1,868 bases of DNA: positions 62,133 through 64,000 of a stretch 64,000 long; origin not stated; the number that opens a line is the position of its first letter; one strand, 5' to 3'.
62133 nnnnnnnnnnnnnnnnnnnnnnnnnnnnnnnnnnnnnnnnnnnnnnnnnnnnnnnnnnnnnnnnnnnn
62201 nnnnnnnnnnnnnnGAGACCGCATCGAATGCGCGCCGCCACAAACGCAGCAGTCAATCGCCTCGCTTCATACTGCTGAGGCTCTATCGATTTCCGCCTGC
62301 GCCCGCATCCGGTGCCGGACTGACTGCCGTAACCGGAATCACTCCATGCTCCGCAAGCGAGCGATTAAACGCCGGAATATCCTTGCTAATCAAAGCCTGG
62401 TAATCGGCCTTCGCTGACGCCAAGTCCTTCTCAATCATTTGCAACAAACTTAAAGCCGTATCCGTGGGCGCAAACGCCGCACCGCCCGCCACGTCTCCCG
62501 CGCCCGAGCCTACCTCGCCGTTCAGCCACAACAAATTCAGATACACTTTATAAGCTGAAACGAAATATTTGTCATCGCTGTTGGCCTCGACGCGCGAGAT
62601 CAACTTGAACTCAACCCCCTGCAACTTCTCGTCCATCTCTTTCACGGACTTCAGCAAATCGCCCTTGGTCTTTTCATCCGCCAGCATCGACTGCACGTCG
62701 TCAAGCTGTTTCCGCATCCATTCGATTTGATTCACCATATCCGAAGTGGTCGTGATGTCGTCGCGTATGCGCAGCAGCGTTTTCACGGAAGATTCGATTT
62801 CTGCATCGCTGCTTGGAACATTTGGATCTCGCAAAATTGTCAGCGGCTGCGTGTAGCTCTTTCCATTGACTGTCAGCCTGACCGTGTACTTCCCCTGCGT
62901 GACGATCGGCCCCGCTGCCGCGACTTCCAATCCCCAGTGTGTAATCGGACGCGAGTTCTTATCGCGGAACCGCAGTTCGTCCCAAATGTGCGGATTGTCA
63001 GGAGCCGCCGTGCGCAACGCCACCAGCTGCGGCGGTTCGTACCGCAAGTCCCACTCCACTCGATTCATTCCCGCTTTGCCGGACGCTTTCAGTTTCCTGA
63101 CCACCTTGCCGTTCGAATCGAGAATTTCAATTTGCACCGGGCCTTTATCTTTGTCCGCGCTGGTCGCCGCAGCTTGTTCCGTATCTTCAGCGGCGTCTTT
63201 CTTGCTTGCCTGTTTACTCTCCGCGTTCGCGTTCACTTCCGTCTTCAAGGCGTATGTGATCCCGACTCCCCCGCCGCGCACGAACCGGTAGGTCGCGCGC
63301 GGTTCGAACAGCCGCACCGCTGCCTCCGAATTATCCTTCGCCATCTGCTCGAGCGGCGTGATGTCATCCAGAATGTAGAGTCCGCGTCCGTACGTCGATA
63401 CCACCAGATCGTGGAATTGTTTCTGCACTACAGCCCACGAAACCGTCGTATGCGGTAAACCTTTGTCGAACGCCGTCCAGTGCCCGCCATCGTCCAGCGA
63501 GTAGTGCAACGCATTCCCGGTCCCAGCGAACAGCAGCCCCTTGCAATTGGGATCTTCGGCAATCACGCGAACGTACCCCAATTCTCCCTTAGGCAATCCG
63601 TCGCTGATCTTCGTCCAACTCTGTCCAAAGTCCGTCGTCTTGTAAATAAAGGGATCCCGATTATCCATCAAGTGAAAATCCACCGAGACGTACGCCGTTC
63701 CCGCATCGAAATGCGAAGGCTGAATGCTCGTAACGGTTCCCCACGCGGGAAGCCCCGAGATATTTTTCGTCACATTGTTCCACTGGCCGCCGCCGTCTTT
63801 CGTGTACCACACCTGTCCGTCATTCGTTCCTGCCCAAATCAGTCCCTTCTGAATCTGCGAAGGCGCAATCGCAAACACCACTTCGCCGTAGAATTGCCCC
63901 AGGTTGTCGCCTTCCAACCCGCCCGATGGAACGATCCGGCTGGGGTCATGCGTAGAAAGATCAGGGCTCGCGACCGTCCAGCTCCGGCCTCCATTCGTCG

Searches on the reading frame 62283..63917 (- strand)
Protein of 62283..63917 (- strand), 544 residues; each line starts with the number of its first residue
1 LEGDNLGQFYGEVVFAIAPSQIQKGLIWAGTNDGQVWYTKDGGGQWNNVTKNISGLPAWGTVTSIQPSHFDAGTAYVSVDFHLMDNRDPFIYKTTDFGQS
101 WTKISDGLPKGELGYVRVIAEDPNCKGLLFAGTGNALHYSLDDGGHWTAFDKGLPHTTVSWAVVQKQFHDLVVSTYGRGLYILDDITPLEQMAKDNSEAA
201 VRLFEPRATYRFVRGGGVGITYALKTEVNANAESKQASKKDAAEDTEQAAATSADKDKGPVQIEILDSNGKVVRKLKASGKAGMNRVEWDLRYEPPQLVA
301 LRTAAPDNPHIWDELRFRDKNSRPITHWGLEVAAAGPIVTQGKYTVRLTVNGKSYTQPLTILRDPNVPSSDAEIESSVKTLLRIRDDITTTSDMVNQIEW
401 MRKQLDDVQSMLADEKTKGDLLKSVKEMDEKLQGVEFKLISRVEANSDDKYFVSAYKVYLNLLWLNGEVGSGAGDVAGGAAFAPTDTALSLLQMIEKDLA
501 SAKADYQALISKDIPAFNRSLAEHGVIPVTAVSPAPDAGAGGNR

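Call 62: find_encoding_contigs(protein=window:62283-63917:-, flank=10000, max_places=1)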
Protein window:62283-63917:- (544 aa): no gene with exactly this product is on record in the collection.

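Call 89: search_protein_families(library=pfam, proteins=[window:62283-63917:-], max_evalue=0.00001)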
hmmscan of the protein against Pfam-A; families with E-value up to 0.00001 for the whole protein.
window:62283-63917:- (544 aa): 1 family
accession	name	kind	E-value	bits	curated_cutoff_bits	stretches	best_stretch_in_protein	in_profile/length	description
PF15902.12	Sortilin-Vps10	-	1.4e-09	37.7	33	1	35-166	2-126/446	Sortilin, neurotensin receptor 3,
